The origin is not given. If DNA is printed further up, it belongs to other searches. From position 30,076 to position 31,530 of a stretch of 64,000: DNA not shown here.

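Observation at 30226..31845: Coupled beta-CASP metallo-beta-lactamase nuclease and ParB/Srx-like domain protein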

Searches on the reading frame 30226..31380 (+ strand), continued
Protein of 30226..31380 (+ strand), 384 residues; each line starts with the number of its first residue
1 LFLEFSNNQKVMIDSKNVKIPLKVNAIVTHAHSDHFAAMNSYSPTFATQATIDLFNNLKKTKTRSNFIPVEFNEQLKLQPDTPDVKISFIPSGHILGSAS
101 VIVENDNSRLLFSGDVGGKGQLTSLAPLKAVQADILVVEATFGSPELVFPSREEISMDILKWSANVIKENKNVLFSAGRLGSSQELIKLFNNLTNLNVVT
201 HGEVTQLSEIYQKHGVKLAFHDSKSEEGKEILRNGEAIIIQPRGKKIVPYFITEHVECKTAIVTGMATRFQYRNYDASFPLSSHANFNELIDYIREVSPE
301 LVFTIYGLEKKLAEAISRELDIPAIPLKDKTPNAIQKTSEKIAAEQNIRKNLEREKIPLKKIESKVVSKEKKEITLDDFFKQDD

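Call 42: search_solved_structures(query=A2, max_evalue=0.001, show_alignments=0)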
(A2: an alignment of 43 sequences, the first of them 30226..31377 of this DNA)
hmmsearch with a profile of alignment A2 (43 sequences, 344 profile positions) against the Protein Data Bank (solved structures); distinct sequences matched with E-value up to 0.001: 51.
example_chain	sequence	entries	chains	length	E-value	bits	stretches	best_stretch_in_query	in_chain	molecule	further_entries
2xr1_A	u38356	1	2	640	2.5e-32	115.2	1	32-281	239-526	CLEAVAGE AND POLYADENYLATION SPECIFICITY FACTOR 100 KD SUBUNIT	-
2i7t_A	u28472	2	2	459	5.1e-32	114.2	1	32-216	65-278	Cleavage and polyadenylation specificity factor 73 kDa subunit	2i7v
6m8q_A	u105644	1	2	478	5.9e-32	114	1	32-216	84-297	Cleavage and polyadenylation specificity factor subunit 3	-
8t1q_A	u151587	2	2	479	5.9e-32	114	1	32-216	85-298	Cleavage and polyadenylation specificity factor subunit 3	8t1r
6v4x_H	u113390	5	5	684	1.6e-31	112.6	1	32-215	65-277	Cleavage and polyadenylation specificity factor subunit 3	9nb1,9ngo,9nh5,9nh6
2ycb_A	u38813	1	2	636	2.9e-31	111.7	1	32-212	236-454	CLEAVAGE AND POLYADENYLATION SPECIFICITY FACTOR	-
3af5_A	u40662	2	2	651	4.6e-31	111.1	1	33-198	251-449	Putative uncharacterized protein PH1404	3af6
8yhd_H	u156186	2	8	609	6.8e-29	104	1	29-269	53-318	a protein | Cas14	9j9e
8yhe_H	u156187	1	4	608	6.8e-29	104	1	29-269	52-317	protein structure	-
7sn8_K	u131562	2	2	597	1.2e-26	96.6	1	34-207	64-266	Integrator complex subunit 11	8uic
6i1d_A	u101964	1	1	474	2.2e-26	95.7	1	52-196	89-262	Endoribonuclease YSH1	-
21bh_H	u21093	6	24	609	8.5e-26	93.8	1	51-269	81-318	a protein | Protein structure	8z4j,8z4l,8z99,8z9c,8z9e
9bct_J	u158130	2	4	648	9.2e-26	93.7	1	33-210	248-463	Transcription termination factor FttA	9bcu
7pks_k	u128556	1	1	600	1.2e-25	93.2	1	60-197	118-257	Integrator complex subunit 11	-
7cun_K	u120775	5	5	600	1.2e-25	93.2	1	60-197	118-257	Integrator complex subunit 11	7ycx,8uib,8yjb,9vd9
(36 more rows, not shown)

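Call 45: search_protein_families(library=padloc, proteins=[window:30226-31377:+], max_evalue=0.1)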
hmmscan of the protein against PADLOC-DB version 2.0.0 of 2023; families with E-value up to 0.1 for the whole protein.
window:30226-31377:+ (384 aa): 0 families

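Call 46: search_protein_families(library=phrogs, proteins=[window:30226-31377:+], max_evalue=0.1)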
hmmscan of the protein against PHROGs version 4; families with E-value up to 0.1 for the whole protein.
window:30226-31377:+ (384 aa): 2 families
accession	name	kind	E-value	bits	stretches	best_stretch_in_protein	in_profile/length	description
phrog_36352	-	unknown function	1.5e-08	34.4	1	70-200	155-292/562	-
phrog_392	-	other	3.4e-06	27.8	1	17-142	46-169/348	metal-dependent hydrolase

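Call 50: predict_structure(alignment_id=A2)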
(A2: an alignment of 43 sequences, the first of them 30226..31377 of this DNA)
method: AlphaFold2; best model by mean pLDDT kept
length: 384 residues; sequences in the alignment: 43
mean_pLDDT: 88.8   pTM: 0.84
mean pLDDT of the five models: 88.8, 86.9, 86.8, 86.8, 85.7
residues with pLDDT >= 90: 264; 70-90: 82; 50-70: 28; < 50: 10
segments of 3 or more residues with pLDDT < 50: 363-369
pLDDT, mean of each block of 10 residues (from residue 1): 84 90 92 86 95 95 93 91 88 97 93 95 93 97 93 97 96 95 98 97 96 98 92 90 76 75 94 95 96 98 95 97 93 77 79 71 48 57 48
secondary structure, 60 per line:
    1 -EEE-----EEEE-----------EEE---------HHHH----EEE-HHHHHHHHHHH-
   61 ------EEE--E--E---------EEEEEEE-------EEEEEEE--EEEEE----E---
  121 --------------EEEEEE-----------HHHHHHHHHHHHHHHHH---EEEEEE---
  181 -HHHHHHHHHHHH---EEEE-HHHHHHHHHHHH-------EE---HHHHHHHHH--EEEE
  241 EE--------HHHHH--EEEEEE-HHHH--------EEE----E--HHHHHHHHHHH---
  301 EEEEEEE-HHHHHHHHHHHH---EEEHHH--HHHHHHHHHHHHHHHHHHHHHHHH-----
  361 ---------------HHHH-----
elements in order: E2-4 E10-13 E25-27 H37-40 E45-47 H49-59 E67-69 E85-91 E99-105 E108-112 E135-140 H152-168 E172-177 H182-193 E197-200 H202-213 H226-234 E237-242 H251-255 E258-263 H265-268 E277-279 H287-297 E301-307 H309-320 E324-326 H332-355 H376-379

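Call 54: fold_search(model_id=the predicted structure, library=pdb)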
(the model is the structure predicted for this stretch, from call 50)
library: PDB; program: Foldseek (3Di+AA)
matches with E <= 10: 1046; with E <= 0.001: 162
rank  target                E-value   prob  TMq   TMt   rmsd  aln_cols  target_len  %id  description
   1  3af5                  4.7e-20  1.00  0.60  0.38   7.0       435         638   20  The crystal structure of an archaeal CPSF subunit, PH1404 from Pyrococcus horikoshii (released 2010-04-21)
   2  3af6_A                1.2e-19  1.00  0.59  0.38   6.0       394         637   21  The crystal structure of an archaeal CPSF subunit, PH1404 from Pyrococcus horikoshii complexed with RNA-analog (released 2010-04-21)
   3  2xr1_B                2.5e-19  1.00  0.65  0.43   5.5       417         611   19  DIMERIC ARCHAEAL CLEAVAGE AND POLYADENYLATION SPECIFICITY FACTOR WITH N-TERMINAL KH DOMAINS (KH-CPSF) FROM METHANOSARC (released 2010-10-06)
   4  2ycb_A                3.1e-19  1.00  0.66  0.42   5.8       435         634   18  Structure of the archaeal beta-CASP protein with N-terminal KH domains from Methanothermobacter thermautotrophicus (released 2011-05-25)
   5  2ycb_B                3.1e-19  1.00  0.63  0.40   6.7       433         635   18  Structure of the archaeal beta-CASP protein with N-terminal KH domains from Methanothermobacter thermautotrophicus (released 2011-05-25)
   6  9nb1_H                3.7e-19  1.00  0.65  0.52   5.3       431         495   16  CRYO-EM STRUCTURE OF human U7 SNRNP WITH MUTANT LSM11 that disrupts contacts with CPSF73 (released 2026-01-21)
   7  3ie1_A                1.8e-18  1.00  0.63  0.57   5.7       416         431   17  Crystal structure of H380A mutant TTHA0252 from Thermus thermophilus HB8 complexed with RNA (released 2009-08-04)
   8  3ie0_A                1.8e-18  1.00  0.63  0.57   5.9       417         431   17  Crystal Structure of S378Y mutant TTHA0252 from Thermus thermophilus HB8 (released 2009-08-04)
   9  9nh6_H                3.0e-18  1.00  0.64  0.42   5.6       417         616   16  CRYO-EM STRUCTURE OF HUMAN U7 SNRNP WITH METHYLATED noncleavable H2A* SUBSTRATE PRE-MRNA (COMPOSITE MAP) (released 2026-01-21)
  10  6v4x_H                3.4e-18  1.00  0.65  0.51   6.1       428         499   16  Cryo-EM structure of an active human histone pre-mRNA 3'-end processing machinery at 3.2 Angstrom resolution (released 2020-02-19)
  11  3ie2_A                4.2e-18  1.00  0.64  0.57   5.7       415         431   18  Crystal Structure of H400V mutant TTHA0252 from Thermus thermophilus HB8 (released 2009-08-04)
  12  9bct_M                4.7e-18  1.00  0.64  0.40   5.7       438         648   17  Cryo-EM structure of Thermococcus kodakarensis FttA-dependent transcription pre-termination complex containing 44 nt R (released 2024-07-31)
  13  9nh5_H                5.3e-18  1.00  0.64  0.52   5.6       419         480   16  CRYO-EM STRUCTURE OF HUMAN U7 SNRNP WITH METHYLATED noncleavable H2A* SUBSTRATE PRE-MRNA (core region) (released 2026-01-21)
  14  2xr1_A                7.5e-18  1.00  0.61  0.41   5.7       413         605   19  DIMERIC ARCHAEAL CLEAVAGE AND POLYADENYLATION SPECIFICITY FACTOR WITH N-TERMINAL KH DOMAINS (KH-CPSF) FROM METHANOSARC (released 2010-10-06)
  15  6m8q_B                1.6e-17  1.00  0.62  0.53   5.7       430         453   16  Cleavage and Polyadenylation Specificity Factor Subunit 3 (CPSF3) in complex with NVP-LTM531 (released 2019-11-27)
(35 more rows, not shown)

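Call 69: find_encoding_contigs(protein=P0202, flank=5000, max_places=1)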
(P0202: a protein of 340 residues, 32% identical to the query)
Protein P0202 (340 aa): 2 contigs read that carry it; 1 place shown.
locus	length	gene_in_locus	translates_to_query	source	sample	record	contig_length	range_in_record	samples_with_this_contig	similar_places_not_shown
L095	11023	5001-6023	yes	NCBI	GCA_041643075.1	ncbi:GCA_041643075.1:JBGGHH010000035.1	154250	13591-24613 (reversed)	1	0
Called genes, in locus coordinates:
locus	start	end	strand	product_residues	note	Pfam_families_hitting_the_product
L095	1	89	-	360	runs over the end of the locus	PF00676:E1_dh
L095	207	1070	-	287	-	PF16881:LIAS_N, PF04055:Radical_SAM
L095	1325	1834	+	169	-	-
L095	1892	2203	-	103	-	PF14947:HTH_45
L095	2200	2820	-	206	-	-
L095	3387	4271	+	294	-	PF00491:Arginase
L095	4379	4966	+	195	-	PF03367:Zn_ribbon_ZPR1 (faint), PF22794:jr-ZPR1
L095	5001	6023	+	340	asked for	PF12706:Lactamase_B_2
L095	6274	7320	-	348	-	PF00464:SHMT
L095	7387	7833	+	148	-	-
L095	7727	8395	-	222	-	PF01983:CofC, PF12804:NTP_transf_3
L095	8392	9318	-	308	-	PF01933:CofD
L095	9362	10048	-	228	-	-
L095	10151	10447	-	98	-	PF01022:HTH_5 (weak), PF12840:HTH_20, PF25212:HVO_A0114 (weak)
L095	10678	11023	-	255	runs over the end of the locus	PF09754:PAC2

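Call 70: find_encoding_contigs(protein=P0177, flank=5000, max_places=1)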
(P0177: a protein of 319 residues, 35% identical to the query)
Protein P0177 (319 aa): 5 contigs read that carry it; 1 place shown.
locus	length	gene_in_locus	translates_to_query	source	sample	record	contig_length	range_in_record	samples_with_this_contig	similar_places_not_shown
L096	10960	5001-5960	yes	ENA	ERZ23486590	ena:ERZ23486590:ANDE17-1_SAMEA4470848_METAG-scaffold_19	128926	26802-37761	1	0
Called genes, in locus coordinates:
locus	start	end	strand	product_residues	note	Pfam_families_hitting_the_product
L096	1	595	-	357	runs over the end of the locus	PF00364:Biotin_lipoyl, PF25973:BSH_CzcB (faint), PF25997:BSH_YhbJ (faint), PF02817:E3_binding, PF00198:2-oxoacid_dh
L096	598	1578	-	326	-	PF02779:Transket_pyr, PF02780:Transketolase_C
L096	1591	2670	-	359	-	PF00676:E1_dh, PF00456:Transketolase_N (weak), PF02775:TPP_enzyme_C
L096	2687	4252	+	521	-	PF00171:Aldedh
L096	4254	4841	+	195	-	PF01885:PTS_2-RNA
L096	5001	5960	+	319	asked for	PF07521:RMMBL (weak)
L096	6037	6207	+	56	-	PF03911:Sec61_beta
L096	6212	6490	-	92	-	PF01022:HTH_5, PF12840:HTH_20, PF09339:HTH_IclR (faint)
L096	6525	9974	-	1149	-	PF03833:PolC_DP2_N, PF24844:PolC_DP2_central, PF24846:PolC_DP2_cat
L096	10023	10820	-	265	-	PF06745:ATPase, PF13481:AAA_25 (weak)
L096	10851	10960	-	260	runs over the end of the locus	PF04131:NanE (faint), PF01884:PcrB, PF01207:Dus (faint), PF04309:G3P_antiterm (faint), PF00977:His_biosynth, PF05690:ThiG (weak)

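Call 71: find_encoding_contigs(protein=P0218, flank=5000, max_places=1)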
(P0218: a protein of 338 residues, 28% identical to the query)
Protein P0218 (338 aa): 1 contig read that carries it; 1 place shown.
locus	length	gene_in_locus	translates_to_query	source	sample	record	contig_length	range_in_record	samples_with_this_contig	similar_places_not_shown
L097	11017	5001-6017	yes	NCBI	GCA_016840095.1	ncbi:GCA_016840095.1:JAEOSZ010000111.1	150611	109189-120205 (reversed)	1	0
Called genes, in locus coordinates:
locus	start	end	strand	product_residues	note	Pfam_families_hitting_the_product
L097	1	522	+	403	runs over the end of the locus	PF00155:Aminotran_1_2, PF00266:Aminotran_5 (weak), PF01053:Cys_Met_Meta_PP (weak)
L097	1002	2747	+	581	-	PF11977:RNase_Zc3h12a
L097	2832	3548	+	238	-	-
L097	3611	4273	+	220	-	PF00227:Proteasome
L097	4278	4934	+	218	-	PF10584:Proteasome_A_N (weak), PF00227:Proteasome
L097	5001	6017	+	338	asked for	-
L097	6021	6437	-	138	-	-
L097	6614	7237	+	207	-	PF01613:Flavin_Reduct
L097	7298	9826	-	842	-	PF05569:Peptidase_M56 (weak), PF01435:Peptidase_M48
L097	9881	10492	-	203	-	-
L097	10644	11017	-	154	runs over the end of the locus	-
